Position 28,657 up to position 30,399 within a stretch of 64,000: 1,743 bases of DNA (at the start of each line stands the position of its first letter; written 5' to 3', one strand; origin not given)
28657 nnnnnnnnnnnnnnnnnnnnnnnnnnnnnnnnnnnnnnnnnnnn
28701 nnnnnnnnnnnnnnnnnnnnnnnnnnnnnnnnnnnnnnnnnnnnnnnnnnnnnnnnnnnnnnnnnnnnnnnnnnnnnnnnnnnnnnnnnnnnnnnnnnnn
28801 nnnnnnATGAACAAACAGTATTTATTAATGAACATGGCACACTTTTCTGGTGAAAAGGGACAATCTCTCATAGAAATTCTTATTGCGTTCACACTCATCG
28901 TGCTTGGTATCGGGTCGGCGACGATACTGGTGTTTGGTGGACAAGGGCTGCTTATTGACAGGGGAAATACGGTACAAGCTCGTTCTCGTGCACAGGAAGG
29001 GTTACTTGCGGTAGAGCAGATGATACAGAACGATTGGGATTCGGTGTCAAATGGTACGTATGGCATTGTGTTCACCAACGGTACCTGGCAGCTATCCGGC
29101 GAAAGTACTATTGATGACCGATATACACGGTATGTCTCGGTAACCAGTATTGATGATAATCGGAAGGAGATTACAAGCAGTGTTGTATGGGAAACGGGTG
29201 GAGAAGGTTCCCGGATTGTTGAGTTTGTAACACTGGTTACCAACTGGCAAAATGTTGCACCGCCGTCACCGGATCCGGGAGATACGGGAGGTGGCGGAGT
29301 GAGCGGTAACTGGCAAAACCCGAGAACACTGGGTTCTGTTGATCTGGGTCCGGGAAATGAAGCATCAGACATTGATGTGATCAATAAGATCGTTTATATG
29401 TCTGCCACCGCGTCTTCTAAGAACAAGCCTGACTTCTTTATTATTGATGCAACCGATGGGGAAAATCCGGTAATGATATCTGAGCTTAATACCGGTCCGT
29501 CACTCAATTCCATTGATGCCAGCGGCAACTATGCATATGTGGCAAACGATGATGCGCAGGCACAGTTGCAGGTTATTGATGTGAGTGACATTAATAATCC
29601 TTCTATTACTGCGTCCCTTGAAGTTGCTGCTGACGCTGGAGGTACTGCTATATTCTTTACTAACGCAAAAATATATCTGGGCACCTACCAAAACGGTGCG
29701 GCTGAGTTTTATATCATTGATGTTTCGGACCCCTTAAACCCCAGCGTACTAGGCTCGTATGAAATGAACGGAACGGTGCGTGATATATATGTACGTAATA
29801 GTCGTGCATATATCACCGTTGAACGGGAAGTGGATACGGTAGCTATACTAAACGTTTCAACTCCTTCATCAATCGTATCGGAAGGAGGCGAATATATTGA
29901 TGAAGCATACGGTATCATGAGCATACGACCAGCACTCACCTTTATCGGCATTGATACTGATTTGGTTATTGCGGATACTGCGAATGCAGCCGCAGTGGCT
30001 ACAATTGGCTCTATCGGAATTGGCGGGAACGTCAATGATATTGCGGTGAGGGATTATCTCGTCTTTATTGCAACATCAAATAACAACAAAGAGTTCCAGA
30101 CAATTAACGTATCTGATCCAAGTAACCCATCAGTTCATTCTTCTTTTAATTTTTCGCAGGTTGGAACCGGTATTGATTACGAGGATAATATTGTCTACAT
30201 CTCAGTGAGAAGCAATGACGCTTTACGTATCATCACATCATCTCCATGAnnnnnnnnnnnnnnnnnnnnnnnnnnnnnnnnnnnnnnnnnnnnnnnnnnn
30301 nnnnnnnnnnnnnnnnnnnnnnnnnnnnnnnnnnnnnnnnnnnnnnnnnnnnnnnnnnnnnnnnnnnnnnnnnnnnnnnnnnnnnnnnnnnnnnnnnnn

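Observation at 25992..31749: Minimal type IV pilus operon: pilB, pilC, two pseudopilins, an LVIVD-pilin, a small anchor protein and a separately transcribed major pilin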

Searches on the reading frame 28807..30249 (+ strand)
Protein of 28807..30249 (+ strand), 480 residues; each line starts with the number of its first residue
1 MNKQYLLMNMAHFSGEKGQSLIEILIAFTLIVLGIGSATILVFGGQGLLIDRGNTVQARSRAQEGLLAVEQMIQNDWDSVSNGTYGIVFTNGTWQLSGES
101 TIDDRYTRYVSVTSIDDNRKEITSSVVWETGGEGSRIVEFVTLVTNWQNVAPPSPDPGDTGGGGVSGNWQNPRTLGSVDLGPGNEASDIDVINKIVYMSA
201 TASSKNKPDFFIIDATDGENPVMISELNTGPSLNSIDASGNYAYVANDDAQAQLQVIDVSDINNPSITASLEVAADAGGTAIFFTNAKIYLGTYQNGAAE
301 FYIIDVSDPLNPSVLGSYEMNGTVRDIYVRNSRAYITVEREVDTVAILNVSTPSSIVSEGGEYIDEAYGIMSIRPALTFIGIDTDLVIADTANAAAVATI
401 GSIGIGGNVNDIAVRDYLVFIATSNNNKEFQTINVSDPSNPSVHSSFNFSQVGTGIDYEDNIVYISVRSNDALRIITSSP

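Call 3: search_protein_families(library=pfam, proteins=[window:28807-30249:+], max_evalue=0.1)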
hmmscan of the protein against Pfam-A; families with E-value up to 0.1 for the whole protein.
window:28807-30249:+ (480 aa): 3 families
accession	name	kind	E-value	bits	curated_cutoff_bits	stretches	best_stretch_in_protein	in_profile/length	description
PF08309.17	LVIVD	-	3.6e-11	42.7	20.2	2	235-268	6-37/42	LVIVD repeat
PF09826.15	Beta_propel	-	5.2e-06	26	22.4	0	283-322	312-350/495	Beta propeller domain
PF07963.17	N_methyl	-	0.012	15.6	21.2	1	15-38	3-26/27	Prokaryotic N-terminal methylation motif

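Call 4: search_protein_families(library=ncbifam, proteins=[window:28807-30249:+], max_evalue=0.1)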
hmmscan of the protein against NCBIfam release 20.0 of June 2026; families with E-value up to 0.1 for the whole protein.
window:28807-30249:+ (480 aa): 1 family
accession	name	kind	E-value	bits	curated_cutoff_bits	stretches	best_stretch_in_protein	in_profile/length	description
TIGR04312.1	choice_anch_B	subfamily_domain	3.7e-12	46.2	100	2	301-447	55-172/364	choice-of-anchor B family protein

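Call 19: find_encoding_contigs(protein=window:28807-30249:+, flank=10000, max_places=6)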
Protein window:28807-30249:+ (480 aa): no gene with exactly this product is on record in the collection.

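Call 24: find_homologous_proteins(query=window:28807-30249:+, max_evalue=0.001)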
Query window:28807-30249:+ (480 aa): 516 proteins with E <= 0.001 among 8000 candidates; the best 120 are listed.
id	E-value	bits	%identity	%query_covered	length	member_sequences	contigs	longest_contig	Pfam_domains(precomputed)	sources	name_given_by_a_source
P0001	4.7e-296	1000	98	99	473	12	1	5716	PF09826.16,PF08309.18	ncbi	-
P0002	1.3e-171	590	58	96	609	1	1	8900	PF13366.13,PF08309.18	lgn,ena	-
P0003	5.5e-152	525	52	98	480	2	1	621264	PF08309.18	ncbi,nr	ncbi:MAG: hypothetical protein KJI72_00570 [Patescibacteria group bacterium]|nr:hypothetical protein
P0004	3.9e-150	519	51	99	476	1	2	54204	PF08309.18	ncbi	-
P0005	5.3e-149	515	53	96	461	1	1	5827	PF08309.18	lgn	-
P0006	2.2e-146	507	49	99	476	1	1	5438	PF08309.18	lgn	-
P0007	2.4e-144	500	52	97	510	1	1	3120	PF08309.18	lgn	-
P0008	2.1e-143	497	51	96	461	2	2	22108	PF08309.18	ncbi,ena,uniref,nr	ncbi:MAG: hypothetical protein UY32_C0008G0005 [Candidatus Jorgensenbacteria bacterium GW2011_GWC1_4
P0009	1.8e-140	487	48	100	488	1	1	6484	PF08309.18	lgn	-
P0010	1.8e-138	481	49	97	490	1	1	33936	PF08309.18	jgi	-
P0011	4.4e-138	479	50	96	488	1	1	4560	PF08309.18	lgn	-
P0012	1.8e-135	471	47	99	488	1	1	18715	PF08309.18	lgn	-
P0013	1.8e-133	464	48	99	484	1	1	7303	PF08309.18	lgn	-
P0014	6.3e-133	462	48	95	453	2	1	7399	PF08309.18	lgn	-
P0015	1.7e-132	461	49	96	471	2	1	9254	PF08309.18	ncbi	ncbi:MAG: hypothetical protein AAB617_03155 [Patescibacteria group bacterium]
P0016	2.0e-132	461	49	97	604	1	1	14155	PF08309.18,PF00072.31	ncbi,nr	ncbi:response regulator [Candidatus Jorgensenbacteria bacterium]|nr:response regulator [Candidatus J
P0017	5.2e-132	459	49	98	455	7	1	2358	PF08309.18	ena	-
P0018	6.8e-132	459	49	99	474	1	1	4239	PF08309.18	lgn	-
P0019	3.5e-129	450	45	98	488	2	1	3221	PF22494.4,PF09826.16,PF08309.18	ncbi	-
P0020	3.7e-129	450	47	97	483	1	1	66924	PF08309.18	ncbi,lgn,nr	ncbi:MAG TPA: hypothetical protein VNK70_02620 [Candidatus Paceibacterota bacterium]|nr:hypothetical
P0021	6.4e-129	449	47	98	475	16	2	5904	PF08309.18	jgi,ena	-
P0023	6.5e-128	446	48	96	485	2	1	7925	PF08309.18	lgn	-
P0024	4.4e-127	443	49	97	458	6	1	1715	PF08309.18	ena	-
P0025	5.8e-127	443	46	96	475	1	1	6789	PF08309.18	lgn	-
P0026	5.1e-125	436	47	96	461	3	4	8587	PF08309.18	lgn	-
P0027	1.6e-124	435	48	97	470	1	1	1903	PF08309.18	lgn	-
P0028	4.1e-124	433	47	99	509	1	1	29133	PF08309.18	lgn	-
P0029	2.0e-123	431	47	96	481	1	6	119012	PF08309.18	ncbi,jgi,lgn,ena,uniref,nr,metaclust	ncbi:MAG: LVIVD repeat protein [Candidatus Jorgensenbacteria bacterium GW2011_GWA1_48_11]|uniref:LVI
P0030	4.9e-123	430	46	100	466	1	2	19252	PF08309.18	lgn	-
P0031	1.1e-122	429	45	97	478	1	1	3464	PF08309.18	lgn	-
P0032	3.9e-122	427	52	80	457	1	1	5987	PF09826.16,PF08309.18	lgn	-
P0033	5.0e-122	426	46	98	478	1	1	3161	PF08309.18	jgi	jgi:hypothetical protein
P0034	5.7e-122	426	49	95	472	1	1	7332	PF08309.18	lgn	-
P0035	6.8e-122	426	45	97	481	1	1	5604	PF08309.18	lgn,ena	-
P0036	7.7e-122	426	46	96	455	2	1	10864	PF08309.18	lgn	-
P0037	2.7e-121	424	46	98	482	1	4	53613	PF08309.18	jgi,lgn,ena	-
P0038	3.4e-120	420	48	92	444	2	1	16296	PF08309.18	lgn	-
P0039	4.2e-120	420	43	96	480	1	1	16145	PF08309.18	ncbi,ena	-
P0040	8.3e-120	419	44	98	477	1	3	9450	PF08309.18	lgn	-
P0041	2.3e-119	418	47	98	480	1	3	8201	PF08309.18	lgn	-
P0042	1.2e-118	415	46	97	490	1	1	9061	PF08309.18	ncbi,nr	ncbi:MAG: hypothetical protein Q8P88_02740 [Candidatus Jorgensenbacteria bacterium]|nr:hypothetical 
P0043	2.1e-118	414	45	99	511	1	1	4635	PF09826.16,PF08309.18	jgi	jgi:hypothetical protein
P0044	3.6e-118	414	47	97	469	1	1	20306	PF22494.4,PF08309.18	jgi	jgi:hypothetical protein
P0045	8.5e-118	412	48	96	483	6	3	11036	PF08309.18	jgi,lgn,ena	-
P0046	9.7e-118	412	45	97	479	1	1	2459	PF08309.18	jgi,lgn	-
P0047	1.2e-117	412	48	97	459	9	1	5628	PF08309.18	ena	-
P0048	2.8e-117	411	44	96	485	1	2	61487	PF08309.18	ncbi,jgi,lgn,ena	ncbi:MAG: hypothetical protein WDK96_02060 [Candidatus Paceibacterota bacterium]|jgi:hypothetical pr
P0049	3.0e-117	411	45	96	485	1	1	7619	PF08309.18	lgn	-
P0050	9.0e-116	406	46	99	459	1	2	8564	PF07963.18,PF08309.18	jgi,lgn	-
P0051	1.1e-115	405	46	95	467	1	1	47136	PF08309.18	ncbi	ncbi:MAG: hypothetical protein V1885_00600 [Candidatus Brennerbacteria bacterium]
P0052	2.4e-115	404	43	97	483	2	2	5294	PF08309.18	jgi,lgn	jgi:Tfp pilus assembly protein PilV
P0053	3.1e-115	404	45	95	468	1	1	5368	PF08309.18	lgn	-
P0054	6.6e-114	400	44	96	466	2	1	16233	PF08309.18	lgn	-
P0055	9.9e-114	399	44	97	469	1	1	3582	PF08309.18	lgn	-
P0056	1.3e-113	399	42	97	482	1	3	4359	PF08309.18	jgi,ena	-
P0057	2.3e-113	398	42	99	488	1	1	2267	PF08309.18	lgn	-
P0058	2.9e-113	397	44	98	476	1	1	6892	PF08309.18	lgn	-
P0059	3.8e-113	397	45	97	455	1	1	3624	PF08309.18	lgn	-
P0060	6.3e-113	396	41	97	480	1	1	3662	PF08309.18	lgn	-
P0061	1.2e-112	395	45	93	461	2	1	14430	PF08309.18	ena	-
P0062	2.7e-112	394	43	97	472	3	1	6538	PF08309.18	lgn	-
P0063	3.6e-112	394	45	97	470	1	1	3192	PF08309.18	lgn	-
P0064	1.2e-111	392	45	96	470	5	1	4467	PF08309.18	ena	-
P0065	1.3e-111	392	45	97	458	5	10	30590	PF08309.18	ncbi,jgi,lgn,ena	-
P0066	3.8e-111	391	43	97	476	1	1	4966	PF08309.18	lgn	-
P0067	2.1e-110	388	45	96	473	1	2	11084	PF09826.16,PF08309.18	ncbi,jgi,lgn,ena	-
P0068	4.8e-110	387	44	96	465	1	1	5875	PF08309.18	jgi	jgi:hypothetical protein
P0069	5.4e-110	387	45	97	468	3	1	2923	PF08309.18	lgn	-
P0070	7.6e-110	386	44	99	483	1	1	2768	PF08309.18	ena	-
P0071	1.5e-109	385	45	96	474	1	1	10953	PF08309.18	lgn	-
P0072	5.2e-109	383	46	97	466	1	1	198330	PF08309.18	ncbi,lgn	-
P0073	2.1e-108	381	43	96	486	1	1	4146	PF08309.18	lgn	-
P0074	2.2e-108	381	44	97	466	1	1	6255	PF08309.18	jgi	-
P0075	2.3e-108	381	44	97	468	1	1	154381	PF08309.18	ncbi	-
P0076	5.3e-108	380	44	97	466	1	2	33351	PF08309.18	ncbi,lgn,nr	ncbi:MAG: hypothetical protein HY433_03200 [Candidatus Liptonbacteria bacterium]|nr:hypothetical pro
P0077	2.2e-107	378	44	93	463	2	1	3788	PF08309.18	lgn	-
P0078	2.4e-107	378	43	99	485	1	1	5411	PF08309.18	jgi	jgi:hypothetical protein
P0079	3.4e-107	377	42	99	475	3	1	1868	PF08309.18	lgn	-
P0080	8.9e-107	376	45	98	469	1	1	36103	PF08309.18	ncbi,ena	-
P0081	1.0e-106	376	44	97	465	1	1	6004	PF08309.18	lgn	-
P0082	1.2e-106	376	42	99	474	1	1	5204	PF08309.18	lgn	-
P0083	1.6e-106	375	44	97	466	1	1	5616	PF08309.18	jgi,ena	-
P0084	1.7e-106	375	40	98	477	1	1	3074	PF08309.18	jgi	jgi:hypothetical protein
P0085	1.9e-106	375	41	99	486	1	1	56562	PF08309.18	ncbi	-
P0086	2.3e-106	375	42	98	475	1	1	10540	PF08309.18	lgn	-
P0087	4.1e-106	374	44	96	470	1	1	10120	PF22494.4,PF09826.16,PF08309.18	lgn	-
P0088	4.4e-106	374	43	96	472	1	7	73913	PF08309.18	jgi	jgi:hypothetical protein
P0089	9.2e-106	373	43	99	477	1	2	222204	PF08309.18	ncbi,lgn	-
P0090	1.1e-105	373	42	98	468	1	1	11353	PF08309.18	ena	-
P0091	1.2e-105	372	42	96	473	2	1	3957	PF08309.18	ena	-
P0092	2.0e-105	372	43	96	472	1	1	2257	PF22494.4,PF09826.16,PF08309.18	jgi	jgi:hypothetical protein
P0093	3.0e-105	371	41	97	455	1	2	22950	PF08309.18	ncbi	-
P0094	3.3e-105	371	44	98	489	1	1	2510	PF08309.18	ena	-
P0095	4.0e-105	371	44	97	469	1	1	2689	PF09826.16,PF08309.18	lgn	-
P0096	4.3e-105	371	41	96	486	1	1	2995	PF08309.18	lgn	-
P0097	5.4e-105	370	43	97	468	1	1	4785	PF08309.18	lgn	-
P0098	1.8e-104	369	43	96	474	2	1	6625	PF08309.18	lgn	-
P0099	2.2e-104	368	45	97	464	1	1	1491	PF08309.18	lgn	-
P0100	4.1e-104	367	44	91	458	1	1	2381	PF08309.18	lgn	-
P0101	5.9e-104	367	39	99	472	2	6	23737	PF08309.18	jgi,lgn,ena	-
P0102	7.7e-104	366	44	97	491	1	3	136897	PF08309.18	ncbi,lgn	-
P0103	1.2e-103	366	43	96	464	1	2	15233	PF08309.18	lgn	-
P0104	6.5e-103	363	42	97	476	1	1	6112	PF09826.16,PF08309.18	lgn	-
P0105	2.7e-102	361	43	97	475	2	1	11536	PF08309.18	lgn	-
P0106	4.9e-102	360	42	94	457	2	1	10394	PF08309.18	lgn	-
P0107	5.0e-102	360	44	97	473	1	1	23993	PF08309.18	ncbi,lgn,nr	ncbi:MAG: hypothetical protein HY432_00580 [Candidatus Liptonbacteria bacterium]|nr:hypothetical pro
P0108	6.1e-102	360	44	97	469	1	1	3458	PF08309.18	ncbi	-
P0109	9.7e-102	360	43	98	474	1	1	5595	PF08309.18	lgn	-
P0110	1.0e-101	359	41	98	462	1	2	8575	PF08309.18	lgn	-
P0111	1.4e-101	359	41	98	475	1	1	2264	PF08309.18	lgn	-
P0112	1.7e-101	359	40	99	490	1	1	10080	PF08309.18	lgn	-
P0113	2.3e-101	358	43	97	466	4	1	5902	PF08309.18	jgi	-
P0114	2.9e-101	358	43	91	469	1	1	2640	PF08309.18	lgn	-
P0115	2.9e-101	358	43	97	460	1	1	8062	PF08309.18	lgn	-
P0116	7.6e-101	357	42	98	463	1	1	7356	PF08309.18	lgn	-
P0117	1.7e-100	355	41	97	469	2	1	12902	PF08309.18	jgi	jgi:hypothetical protein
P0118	1.7e-100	355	42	96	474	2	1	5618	PF08309.18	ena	-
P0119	1.9e-100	355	42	96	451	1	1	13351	PF08309.18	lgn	-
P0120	2.5e-100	355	44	96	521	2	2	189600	PF08309.18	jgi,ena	jgi:Tfp pilus assembly protein PilV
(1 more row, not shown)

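Call 35: predict_structure(alignment_id=A1)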
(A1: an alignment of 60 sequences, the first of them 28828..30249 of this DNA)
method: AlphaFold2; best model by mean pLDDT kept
length: 473 residues; sequences in the alignment: 60
mean_pLDDT: 89.5   pTM: 0.72
mean pLDDT of the five models: 89.5, 88.6, 88.2, 88.2, 87.1
residues with pLDDT >= 90: 319; 70-90: 124; 50-70: 20; < 50: 10
segments of 3 or more residues with pLDDT < 50: 1-9
pLDDT, mean of each block of 10 residues (from residue 1): 43 73 86 73 85 91 86 94 93 94 91 91 83 82 58 75 93 94 96 94 97 97 96 96 97 98 95 96 96 97 98 96 94 87 97 85 89 94 90 94 93 93 94 94 90 94 90 74
secondary structure, 60 per line:
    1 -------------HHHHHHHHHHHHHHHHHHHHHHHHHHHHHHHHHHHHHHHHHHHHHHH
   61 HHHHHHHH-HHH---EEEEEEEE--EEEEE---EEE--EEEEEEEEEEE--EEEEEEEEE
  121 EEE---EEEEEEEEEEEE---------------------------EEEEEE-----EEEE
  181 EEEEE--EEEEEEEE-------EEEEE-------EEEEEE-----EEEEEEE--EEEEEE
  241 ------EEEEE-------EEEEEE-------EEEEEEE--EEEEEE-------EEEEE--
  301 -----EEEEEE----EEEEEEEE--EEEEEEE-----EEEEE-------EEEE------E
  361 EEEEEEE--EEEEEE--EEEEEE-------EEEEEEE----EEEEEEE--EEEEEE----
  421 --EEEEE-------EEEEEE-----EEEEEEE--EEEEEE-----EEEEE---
elements in order: H14-68 E76-83 E86-90 E94-96 E99-109 E112-123 E127-138 E166-171 E177-185 E188-195 E203-207 E215-220 E226-232 E235-240 E247-251 E259-264 E272-278 E281-286 E294-298 E306-311 E316-323 E326-332 E338-342 E350-353 E360-367 E370-375 E378-383 E391-397 E402-408 E411-416 E423-427 E435-440 E446-452 E455-460 E466-470

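Call 38: fold_search(model_id=the predicted structure, library=pdb)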
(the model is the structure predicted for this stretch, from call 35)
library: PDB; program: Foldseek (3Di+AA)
matches with E <= 10: 1205; with E <= 0.001: 461
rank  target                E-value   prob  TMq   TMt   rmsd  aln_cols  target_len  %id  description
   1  6m90_A                1.1e-10  1.00  0.51  0.60   4.0       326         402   12  Monophosphorylated pSer33 b-Catenin peptide, b-TrCP/Skp1, NRX-2776 ternary complex (released 2019-04-03)
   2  6g6o_A                4.0e-10  1.00  0.48  0.68   4.3       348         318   12  Crystal structure of the computationally designed Ika8 protein: crystal packing No.1 in P63 (released 2018-11-28)
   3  4a0a_A                5.3e-09  1.00  0.47  0.30  26.4       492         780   10  Structure of hsDDB1-drDDB2 bound to a 16 bp CPD-duplex (pyrimidine at D-1 position) at 3.6 A resolution (CPD 3) (released 2011-11-30)
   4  9oty_A                7.5e-09  1.00  0.47  0.29  26.6       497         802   10  DDB1-CRBN with CK1 alpha, SB-405483, and DEG-47: composite map and model submission (released 2025-11-19)
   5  3vl1_A                1.2e-08  1.00  0.49  0.55  17.9       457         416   12  Crystal structure of yeast Rpn14 (released 2012-05-02)
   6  9bbg                  1.3e-08  1.00  0.44  0.21  15.2       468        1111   11  Co-crystal structure of human DDB1 bound to fragment UB028671 (released 2024-06-12)
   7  4aez_G                1.6e-08  1.00  0.51  0.74   4.1       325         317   12  Crystal Structure of Mitotic Checkpoint Complex (released 2012-03-21)
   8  5fqd_A                1.7e-08  1.00  0.47  0.29  26.9       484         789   12  Structural basis of Lenalidomide induced CK1a degradation by the crl4crbn ubiquitin ligase (released 2016-02-24)
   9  9jco_B                1.8e-08  1.00  0.52  0.70   3.4       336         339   11  Cryo-EM structure of the proton-sensing GPCR (GPR4)-Gs protein complex at pH 6.5 (released 2025-07-09)
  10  3v7d_B                1.8e-08  1.00  0.44  0.46  17.8       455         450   10  Crystal Structure of ScSkp1-ScCdc4-pSic1 peptide complex (released 2012-05-02)
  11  8g66_A                1.8e-08  1.00  0.46  0.30  26.5       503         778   11  Structure with SJ3149 (released 2023-12-13)
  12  6q0v_A                2.3e-08  1.00  0.47  0.30  26.1       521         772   10  Structure of DDB1-DDA1-DCAF15 complex bound to tasisulam and RBM39 (released 2019-11-13)
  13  9fqr_H8               2.3e-08  1.00  0.47  0.16  24.4       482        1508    8  96-nm repeat of axonemal doublet microtubules from bovine sperm (released 2025-03-26)
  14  5xyi_g                2.4e-08  1.00  0.52  0.78   3.6       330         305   12  Small subunit of Trichomonas vaginalis ribosome (released 2017-08-30)
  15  8fky_BC               2.8e-08  1.00  0.52  0.71   3.8       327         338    9  Human nucleolar pre-60S ribosomal subunit (State F) (released 2023-07-12)
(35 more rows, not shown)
